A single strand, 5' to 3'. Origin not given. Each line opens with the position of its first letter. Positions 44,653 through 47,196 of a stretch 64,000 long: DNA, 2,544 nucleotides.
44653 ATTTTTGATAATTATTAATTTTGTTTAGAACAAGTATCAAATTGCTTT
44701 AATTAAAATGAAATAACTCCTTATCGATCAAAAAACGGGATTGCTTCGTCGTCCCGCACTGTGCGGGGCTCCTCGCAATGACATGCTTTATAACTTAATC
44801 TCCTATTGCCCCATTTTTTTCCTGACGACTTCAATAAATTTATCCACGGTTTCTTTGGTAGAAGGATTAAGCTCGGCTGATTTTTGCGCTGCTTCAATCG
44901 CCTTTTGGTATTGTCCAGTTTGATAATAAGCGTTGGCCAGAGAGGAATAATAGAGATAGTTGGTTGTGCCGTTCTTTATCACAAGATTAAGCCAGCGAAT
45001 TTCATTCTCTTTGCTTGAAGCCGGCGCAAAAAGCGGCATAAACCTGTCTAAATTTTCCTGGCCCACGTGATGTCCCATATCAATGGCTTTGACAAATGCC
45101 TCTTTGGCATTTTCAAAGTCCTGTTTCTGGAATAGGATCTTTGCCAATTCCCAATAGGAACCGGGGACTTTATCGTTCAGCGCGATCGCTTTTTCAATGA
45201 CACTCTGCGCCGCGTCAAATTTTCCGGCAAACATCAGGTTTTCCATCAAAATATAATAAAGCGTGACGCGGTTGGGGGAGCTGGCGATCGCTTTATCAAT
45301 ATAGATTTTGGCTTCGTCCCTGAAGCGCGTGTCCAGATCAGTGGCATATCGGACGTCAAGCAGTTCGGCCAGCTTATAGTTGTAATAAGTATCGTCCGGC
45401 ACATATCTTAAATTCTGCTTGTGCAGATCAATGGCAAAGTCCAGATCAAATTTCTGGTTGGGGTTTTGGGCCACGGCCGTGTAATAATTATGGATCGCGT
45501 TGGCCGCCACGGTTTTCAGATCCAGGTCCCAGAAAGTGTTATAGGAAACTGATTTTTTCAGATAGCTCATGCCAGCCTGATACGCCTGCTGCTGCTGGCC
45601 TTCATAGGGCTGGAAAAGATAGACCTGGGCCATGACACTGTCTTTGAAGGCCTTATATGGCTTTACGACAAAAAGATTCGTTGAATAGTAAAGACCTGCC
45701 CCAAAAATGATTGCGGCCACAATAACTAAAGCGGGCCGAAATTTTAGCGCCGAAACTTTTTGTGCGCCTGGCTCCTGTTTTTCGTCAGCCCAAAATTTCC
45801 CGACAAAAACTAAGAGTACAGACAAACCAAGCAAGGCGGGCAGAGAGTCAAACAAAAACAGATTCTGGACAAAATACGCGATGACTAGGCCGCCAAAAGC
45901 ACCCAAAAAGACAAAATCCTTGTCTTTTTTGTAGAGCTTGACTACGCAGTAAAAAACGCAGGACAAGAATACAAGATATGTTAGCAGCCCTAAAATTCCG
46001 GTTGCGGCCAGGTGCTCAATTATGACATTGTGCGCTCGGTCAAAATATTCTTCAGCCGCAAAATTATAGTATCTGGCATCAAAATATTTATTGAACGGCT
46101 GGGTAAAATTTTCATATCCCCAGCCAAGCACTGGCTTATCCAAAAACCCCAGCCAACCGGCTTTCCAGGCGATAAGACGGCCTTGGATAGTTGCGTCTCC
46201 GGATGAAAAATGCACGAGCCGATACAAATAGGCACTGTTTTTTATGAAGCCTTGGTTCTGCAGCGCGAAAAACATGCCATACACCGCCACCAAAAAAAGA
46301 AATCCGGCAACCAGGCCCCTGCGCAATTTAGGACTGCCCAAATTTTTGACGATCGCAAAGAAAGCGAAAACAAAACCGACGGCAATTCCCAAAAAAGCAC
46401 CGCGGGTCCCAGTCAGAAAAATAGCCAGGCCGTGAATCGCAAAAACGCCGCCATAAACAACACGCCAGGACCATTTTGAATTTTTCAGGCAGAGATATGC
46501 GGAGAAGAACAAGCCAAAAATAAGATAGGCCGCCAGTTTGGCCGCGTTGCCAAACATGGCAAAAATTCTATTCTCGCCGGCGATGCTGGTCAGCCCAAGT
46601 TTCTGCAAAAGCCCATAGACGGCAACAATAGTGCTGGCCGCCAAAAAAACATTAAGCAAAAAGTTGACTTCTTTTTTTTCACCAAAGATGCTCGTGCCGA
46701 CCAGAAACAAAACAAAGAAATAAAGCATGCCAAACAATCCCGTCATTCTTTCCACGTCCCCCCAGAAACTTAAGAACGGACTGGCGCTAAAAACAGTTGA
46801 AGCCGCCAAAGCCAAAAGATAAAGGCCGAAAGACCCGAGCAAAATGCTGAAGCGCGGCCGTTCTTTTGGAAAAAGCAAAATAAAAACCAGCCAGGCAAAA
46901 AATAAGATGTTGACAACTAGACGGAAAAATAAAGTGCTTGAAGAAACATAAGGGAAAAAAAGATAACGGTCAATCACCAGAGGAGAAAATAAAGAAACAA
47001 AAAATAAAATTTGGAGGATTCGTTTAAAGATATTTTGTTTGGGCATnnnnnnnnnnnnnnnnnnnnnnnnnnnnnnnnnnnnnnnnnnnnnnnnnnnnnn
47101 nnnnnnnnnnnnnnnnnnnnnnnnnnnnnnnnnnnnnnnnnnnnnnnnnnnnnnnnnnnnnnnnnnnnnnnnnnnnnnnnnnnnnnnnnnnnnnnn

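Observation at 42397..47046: Tandem Wzy_C-TPR membrane proteins may be protein O-oligosaccharyltransferases rather than O-antigen ligases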

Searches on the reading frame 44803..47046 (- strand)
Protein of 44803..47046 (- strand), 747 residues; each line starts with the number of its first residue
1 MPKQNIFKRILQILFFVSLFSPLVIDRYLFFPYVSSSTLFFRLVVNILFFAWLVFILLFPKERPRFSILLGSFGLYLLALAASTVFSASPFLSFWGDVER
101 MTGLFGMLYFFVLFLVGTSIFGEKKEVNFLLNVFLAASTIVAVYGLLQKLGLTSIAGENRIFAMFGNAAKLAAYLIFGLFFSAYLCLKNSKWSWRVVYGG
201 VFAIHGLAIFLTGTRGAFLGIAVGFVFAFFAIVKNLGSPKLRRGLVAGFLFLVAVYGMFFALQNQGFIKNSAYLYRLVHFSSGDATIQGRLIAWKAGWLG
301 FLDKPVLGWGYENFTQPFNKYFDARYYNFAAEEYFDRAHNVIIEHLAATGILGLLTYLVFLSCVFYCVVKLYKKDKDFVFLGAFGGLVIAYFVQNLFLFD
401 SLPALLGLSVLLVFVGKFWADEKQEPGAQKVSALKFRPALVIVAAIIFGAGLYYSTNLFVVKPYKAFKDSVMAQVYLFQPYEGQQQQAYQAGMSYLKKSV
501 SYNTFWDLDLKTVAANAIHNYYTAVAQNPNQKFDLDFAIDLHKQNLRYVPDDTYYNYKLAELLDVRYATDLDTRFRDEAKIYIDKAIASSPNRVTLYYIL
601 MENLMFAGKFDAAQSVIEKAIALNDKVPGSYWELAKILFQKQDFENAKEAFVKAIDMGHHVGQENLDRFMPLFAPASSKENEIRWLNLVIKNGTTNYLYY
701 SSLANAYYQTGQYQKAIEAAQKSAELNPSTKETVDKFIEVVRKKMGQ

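Call 6: search_protein_families(library=pfam, proteins=[window:44803-47046:-], max_evalue=0.01)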
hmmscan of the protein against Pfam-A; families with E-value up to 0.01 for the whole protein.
window:44803-47046:- (747 aa): 13 families
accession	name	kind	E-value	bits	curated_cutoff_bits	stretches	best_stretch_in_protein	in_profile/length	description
PF04932.20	Wzy_C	-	3.1e-21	76.1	31.7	1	202-358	3-149/149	O-Antigen ligase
PF07719.23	TPR_2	-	7.8e-14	51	27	1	699-729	3-33/34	Tetratricopeptide repeat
PF13181.12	TPR_8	-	1.4e-12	47.1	25.7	2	699-729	3-33/34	Tetratricopeptide repeat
PF13432.12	TPR_16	-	1.7e-08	35.1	32.7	1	604-654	7-57/65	Tetratricopeptide repeat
PF00515.34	TPR_1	-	4.8e-08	32.9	27.8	1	699-729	3-33/34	Tetratricopeptide repeat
PF13428.12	TPR_14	-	7.8e-08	32.7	23.5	0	702-732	6-36/44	Tetratricopeptide repeat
PF12895.13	ANAPC3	-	1.2e-07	32.4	27.2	1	688-730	14-55/82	Anaphase-promoting complex, cyclosome, subunit 3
PF13424.12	TPR_12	-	1e-06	29.2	30.1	0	700-726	48-74/77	Tetratricopeptide repeat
PF14559.12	TPR_19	-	3.1e-06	27.9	25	1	607-650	4-47/68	Tetratricopeptide repeat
PF13176.12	TPR_7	-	0.00023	21.5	27.9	0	701-728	3-32/36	Tetratricopeptide repeat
PF23914.1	TPR_CcmH_CycH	-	0.00027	21.2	42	1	634-730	56-154/158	Cytochrome c-type biogenesis protein H TPR domain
PF25060.1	ARM_TT21_2nd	-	0.0015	18.5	27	0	531-641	174-269/270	Tetratricopeptide repeat protein 21 second ARM domain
PF25062.1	ARM_TT21_N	-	0.0041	17.3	40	0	577-649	117-189/222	Tetratricopeptide repeat protein 21 N-terminal ARM repeat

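Call 47: search_protein_families(library=ncbifam, proteins=[window:44803-47046:-], max_evalue=0.01)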
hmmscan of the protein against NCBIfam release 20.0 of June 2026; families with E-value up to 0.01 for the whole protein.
window:44803-47046:- (747 aa): 14 families
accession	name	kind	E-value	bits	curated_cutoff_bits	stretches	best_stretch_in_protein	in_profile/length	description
TIGR00947.1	2A73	equivalog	1.6e-10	40.5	366.4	1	25-373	27-370/425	IctB family putative bicarbonate transporter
TIGR02917.1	PEP_TPR_lipo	equivalog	8.5e-10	37.2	312.2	1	571-734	442-604/899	XrtA/PEP-CTERM system TPR-repeat protein PrsT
NF040959.1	MamA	equivalog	3.4e-08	33.2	200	1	519-657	37-168/204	magnetosome protein MamA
TIGR02521.1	type_IV_pilW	equivalog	3.7e-06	26.7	154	1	578-657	49-128/234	type IV pilus biogenesis/stability protein PilW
NF033758.1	gliding_GltE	equivalog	1.6e-05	24.1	225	1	533-732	134-325/411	adventurous gliding motility TPR repeat lipoprotein GltE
NF033920.0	C39_PA2778_fam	equivalog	2.3e-05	23.9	150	0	568-657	163-253/255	PA2778 family cysteine peptidase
TIGR02552.1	LcrH_SycD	equivalog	5.3e-05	23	104.8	0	603-660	61-118/136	SycD/LcrH family type III secretion system chaperone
TIGR00990.1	3a0801s09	subfamily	0.00014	20.7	757.25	1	577-657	348-428/615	mitochondrial import receptor subunit TOM70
NF047558.1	TPR_END_plus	domain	0.00089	19.2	32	0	702-734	4-36/56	TPR end-of-group domain-containing protein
NF047936.1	antiphage_GapS6b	subfamily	0.0026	15.6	850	0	690-743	470-523/1089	GapS6b family protein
TIGR00540.1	TPR_hemY_coli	hypoth_equivalog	0.0033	16.2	142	0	583-653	315-384/385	heme biosynthesis-associated TPR protein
NF041522.1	TPR_sll0314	equivalog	0.0061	15.8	225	0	678-730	164-213/275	Sll0314/Alr1548 family TPR repeat-containing protein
NF008757.0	PRK11788.1-5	equivalog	0.0092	15.2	363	0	602-731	188-316/388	lipopolysaccharide assembly protein LapB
NF041816.1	Avs3a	equivalog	0.0099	13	2800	0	613-676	1096-1158/2083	AVAST type 3 anti-phage nuclease/ATPase Avs3a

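Call 48: find_homologous_proteins(query=window:44803-47046:-)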
Query window:44803-47046:- (747 aa): 545 proteins with E <= 0.001 among 8000 candidates; the best 120 are listed.
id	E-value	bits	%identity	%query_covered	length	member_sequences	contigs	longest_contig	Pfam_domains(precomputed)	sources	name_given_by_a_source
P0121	0.0e+0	1027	61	100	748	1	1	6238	PF14559.13,PF13414.13,PF00515.35,PF12895.14,PF13424.13,PF13176.13,PF13432.13,PF13428.13,PF13181.13,PF07719.24,PF04932.21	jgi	jgi:O-antigen ligase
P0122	0.0e+0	1013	61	99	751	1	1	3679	PF12895.14,PF13428.13,PF04932.21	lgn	-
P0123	3.4e-247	841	52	99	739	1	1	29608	PF14559.13,PF13181.13,PF07719.24,PF04932.21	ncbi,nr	ncbi:MAG: O-antigen ligase family protein [Candidatus Portnoybacteria bacterium]|nr:O-antigen ligase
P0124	2.2e-238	812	50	99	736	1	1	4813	PF14559.13,PF00515.35,PF12895.14,PF13424.13,PF21033.5,PF13432.13,PF13428.13,PF13181.13,PF07719.24,PF04932.21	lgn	-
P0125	5.5e-238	810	52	99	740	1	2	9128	PF14559.13,PF13431.13,PF00515.35,PF12895.14,PF13424.13,PF21033.5,PF13181.13,PF07719.24,PF04932.21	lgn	-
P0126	1.6e-232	792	52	99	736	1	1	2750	PF14559.13,PF13431.13,PF13424.13,PF21033.5,PF13181.13,PF07719.24,PF04932.21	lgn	-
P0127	3.4e-225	768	47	100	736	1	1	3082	PF14559.13,PF12895.14,PF21033.5,PF13181.13,PF07719.24,PF04932.21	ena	-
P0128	8.5e-224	763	47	99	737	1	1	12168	PF14559.13,PF21033.5,PF07719.24,PF04932.21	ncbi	-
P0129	2.0e-221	756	49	99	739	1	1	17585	PF00515.35,PF13424.13,PF13181.13,PF07719.24,PF04932.21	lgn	-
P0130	1.7e-217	743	48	99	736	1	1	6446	PF14559.13,PF13424.13,PF21033.5,PF13181.13,PF07719.24,PF04932.21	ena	-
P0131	7.2e-215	734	50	99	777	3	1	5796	PF12895.14,PF13424.13,PF07719.24,PF04932.21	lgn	-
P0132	9.9e-214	730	46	99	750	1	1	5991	PF00515.35,PF13424.13,PF13181.13,PF07719.24,PF04932.21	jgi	-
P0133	6.6e-211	721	47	99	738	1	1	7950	PF14559.13,PF25060.1,PF00515.35,PF12895.14,PF13424.13,PF13432.13,PF13428.13,PF13181.13,PF07719.24,PF04932.21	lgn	-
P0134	3.8e-210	718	46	99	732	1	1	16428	PF07719.24,PF04932.21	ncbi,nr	ncbi:MAG: O-antigen ligase family protein [Candidatus Portnoybacteria bacterium]|nr:O-antigen ligase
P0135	2.3e-205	703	46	100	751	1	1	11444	PF00515.35,PF12895.14,PF13424.13,PF13428.13,PF07719.24,PF04932.21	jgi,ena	-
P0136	7.2e-201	688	46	99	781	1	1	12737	PF14559.13,PF13428.13,PF13181.13,PF07719.24,PF04932.21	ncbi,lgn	-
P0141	1.2e-168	581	42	91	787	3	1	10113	PF07719.24,PF04932.21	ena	-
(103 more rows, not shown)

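Call 56: find_encoding_contigs(protein=P0134, flank=10000, max_places=2)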
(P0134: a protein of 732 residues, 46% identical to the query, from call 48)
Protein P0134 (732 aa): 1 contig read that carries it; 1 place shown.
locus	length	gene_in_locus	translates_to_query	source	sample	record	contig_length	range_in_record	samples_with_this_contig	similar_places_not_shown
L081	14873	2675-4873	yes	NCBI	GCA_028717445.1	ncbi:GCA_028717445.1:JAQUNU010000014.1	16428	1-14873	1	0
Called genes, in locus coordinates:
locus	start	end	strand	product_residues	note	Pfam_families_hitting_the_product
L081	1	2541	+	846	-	?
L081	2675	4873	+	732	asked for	PF07719:TPR_2 (faint), PF04932:Wzy_C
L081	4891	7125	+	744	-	PF13424:TPR_12 (faint), PF04932:Wzy_C, PF13428:TPR_14 (faint), PF21033:RMD1-3 (faint), PF23914:TPR_CcmH_CycH (faint), PF13174:TPR_6 (faint), PF13432:TPR_16 (faint), PF14559:TPR_19, +6 more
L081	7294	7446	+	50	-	-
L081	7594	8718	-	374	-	PF13477:Glyco_trans_4_2, PF13439:Glyco_transf_4, PF13579:Glyco_trans_4_4, PF00534:Glycos_transf_1, PF13692:Glyco_trans_1_4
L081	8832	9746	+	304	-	PF00106:adh_short (faint), PF01073:3Beta_HSD, PF01370:Epimerase, PF02719:Polysacc_synt_2, PF04321:RmlD_sub_bind, PF05368:NmrA, PF16363:GDP_Man_Dehyd, PF13460:NAD_binding_10, +1 more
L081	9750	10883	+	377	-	PF13439:Glyco_transf_4, PF13579:Glyco_trans_4_4, PF00534:Glycos_transf_1, PF13692:Glyco_trans_1_4, PF13524:Glyco_trans_1_2, PF20706:GT4-conflict (weak)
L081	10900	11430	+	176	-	PF20221:DUF6580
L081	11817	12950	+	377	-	PF13439:Glyco_transf_4, PF13579:Glyco_trans_4_4, PF00534:Glycos_transf_1, PF13692:Glyco_trans_1_4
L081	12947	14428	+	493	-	PF02310:B12-binding, PF04055:Radical_SAM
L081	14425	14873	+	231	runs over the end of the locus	PF00535:Glycos_transf_2, PF10111:Glyco_tranf_2_2 (weak), PF13641:Glyco_tranf_2_3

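Call 57: find_encoding_contigs(protein=P0129, flank=10000, max_places=2)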
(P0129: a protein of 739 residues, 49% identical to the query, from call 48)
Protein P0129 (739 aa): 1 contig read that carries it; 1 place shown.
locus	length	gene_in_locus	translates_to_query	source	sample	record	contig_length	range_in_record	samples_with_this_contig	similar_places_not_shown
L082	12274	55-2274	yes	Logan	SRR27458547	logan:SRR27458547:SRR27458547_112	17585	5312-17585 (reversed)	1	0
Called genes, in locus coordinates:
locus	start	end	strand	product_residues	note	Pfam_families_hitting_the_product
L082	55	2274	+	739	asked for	PF04932:Wzy_C, PF07719:TPR_2 (faint), PF13181:TPR_8 (faint), PF13424:TPR_12 (faint), PF00515:TPR_1 (faint)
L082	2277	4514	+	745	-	PF04932:Wzy_C, PF23914:TPR_CcmH_CycH (faint), PF00515:TPR_1 (faint), PF07719:TPR_2 (faint), PF13181:TPR_8 (faint), PF13371:TPR_9 (faint), PF13414:TPR_11 (faint), PF12569:NatA_aux_su (weak), +5 more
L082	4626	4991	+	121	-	-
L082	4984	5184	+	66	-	-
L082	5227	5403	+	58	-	-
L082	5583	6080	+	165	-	-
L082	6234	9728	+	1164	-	PF00041:fn3 (faint), PF00932:LTD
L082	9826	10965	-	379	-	PF13477:Glyco_trans_4_2, PF13439:Glyco_transf_4, PF13579:Glyco_trans_4_4 (weak), PF00534:Glycos_transf_1, PF13692:Glyco_trans_1_4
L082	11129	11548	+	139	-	-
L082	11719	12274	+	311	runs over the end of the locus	PF01073:3Beta_HSD, PF01370:Epimerase, PF02719:Polysacc_synt_2, PF04321:RmlD_sub_bind, PF07993:NAD_binding_4 (faint), PF16363:GDP_Man_Dehyd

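Call 58: find_encoding_contigs(protein=P0128, flank=10000, max_places=2)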
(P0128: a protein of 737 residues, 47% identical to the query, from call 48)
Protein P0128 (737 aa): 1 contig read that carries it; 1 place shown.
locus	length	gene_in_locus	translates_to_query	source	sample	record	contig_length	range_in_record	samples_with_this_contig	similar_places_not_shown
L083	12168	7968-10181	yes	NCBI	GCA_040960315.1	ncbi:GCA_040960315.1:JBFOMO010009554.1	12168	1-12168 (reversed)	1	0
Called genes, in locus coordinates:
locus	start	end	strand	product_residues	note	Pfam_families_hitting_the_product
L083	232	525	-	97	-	-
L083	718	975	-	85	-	PF12728:HTH_17 (weak)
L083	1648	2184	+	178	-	PF04542:Sigma70_r2, PF08281:Sigma70_r4_2, PF04545:Sigma70_r4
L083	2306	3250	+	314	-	PF18915:DUF5667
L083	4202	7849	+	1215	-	-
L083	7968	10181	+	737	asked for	PF04932:Wzy_C, PF21033:RMD1-3 (faint), PF07719:TPR_2 (faint), PF14559:TPR_19 (faint)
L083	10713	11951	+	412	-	PF09439:SRPRB (weak), PF13173:AAA_14, PF13635:DUF4143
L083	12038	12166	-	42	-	?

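Call 60: find_encoding_contigs(protein=P0136, flank=10000, max_places=1)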
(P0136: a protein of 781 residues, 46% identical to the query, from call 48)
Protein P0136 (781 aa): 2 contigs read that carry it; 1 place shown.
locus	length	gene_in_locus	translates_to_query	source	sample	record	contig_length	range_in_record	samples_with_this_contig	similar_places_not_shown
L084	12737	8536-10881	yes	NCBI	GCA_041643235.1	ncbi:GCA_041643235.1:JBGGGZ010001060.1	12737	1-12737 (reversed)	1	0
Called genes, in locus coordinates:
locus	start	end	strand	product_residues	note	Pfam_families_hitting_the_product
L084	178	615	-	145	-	-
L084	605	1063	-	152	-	-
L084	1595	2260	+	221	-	PF00535:Glycos_transf_2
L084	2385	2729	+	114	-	PF10066:DUF2304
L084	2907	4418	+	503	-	PF18915:DUF5667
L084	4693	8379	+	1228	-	-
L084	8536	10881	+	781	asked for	PF04932:Wzy_C, PF07719:TPR_2 (faint), PF13181:TPR_8 (faint), PF14559:TPR_19 (faint), PF13428:TPR_14 (faint)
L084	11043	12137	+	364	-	PF02388:FemAB, PF13480:Acetyltransf_6, PF02388:FemAB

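Call 61: find_encoding_contigs(protein=P0135, flank=10000, max_places=1)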
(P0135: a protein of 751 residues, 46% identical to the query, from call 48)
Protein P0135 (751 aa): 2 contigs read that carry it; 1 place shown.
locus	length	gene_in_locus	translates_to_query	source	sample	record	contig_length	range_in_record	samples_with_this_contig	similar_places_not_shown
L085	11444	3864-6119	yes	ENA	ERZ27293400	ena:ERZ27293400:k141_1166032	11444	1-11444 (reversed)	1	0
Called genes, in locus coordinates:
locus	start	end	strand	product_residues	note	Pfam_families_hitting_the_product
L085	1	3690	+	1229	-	?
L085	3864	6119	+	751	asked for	PF04932:Wzy_C, PF13424:TPR_12 (faint), PF00515:TPR_1 (faint), PF07719:TPR_2 (faint), PF13428:TPR_14 (faint), PF12895:ANAPC3 (faint)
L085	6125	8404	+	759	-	PF04932:Wzy_C, PF13431:TPR_17 (faint)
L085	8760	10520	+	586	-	PF00432:Prenyltrans (weak), PF13243:SQHop_cyclase_C (weak)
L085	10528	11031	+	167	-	PF14478:DUF4430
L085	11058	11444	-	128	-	?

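Call 62: find_encoding_contigs(protein=P0141, flank=10000, max_places=1)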
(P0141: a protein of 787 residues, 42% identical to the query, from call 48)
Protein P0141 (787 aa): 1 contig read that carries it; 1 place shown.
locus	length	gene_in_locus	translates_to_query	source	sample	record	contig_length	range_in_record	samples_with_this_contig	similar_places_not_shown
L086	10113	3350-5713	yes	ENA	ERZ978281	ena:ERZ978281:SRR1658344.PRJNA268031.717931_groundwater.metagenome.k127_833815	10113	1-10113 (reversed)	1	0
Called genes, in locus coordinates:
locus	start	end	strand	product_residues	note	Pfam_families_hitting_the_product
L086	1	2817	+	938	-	?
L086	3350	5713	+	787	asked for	PF04932:Wzy_C, PF07719:TPR_2 (faint)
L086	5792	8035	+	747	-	PF04932:Wzy_C, PF13432:TPR_16 (faint), PF13428:TPR_14 (faint), PF07719:TPR_2 (faint), PF13181:TPR_8 (faint), PF13424:TPR_12 (faint), PF00515:TPR_1 (weak), PF13414:TPR_11, +5 more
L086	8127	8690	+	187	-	PF01371:Trp_repressor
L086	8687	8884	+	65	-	-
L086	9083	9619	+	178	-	-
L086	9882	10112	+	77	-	?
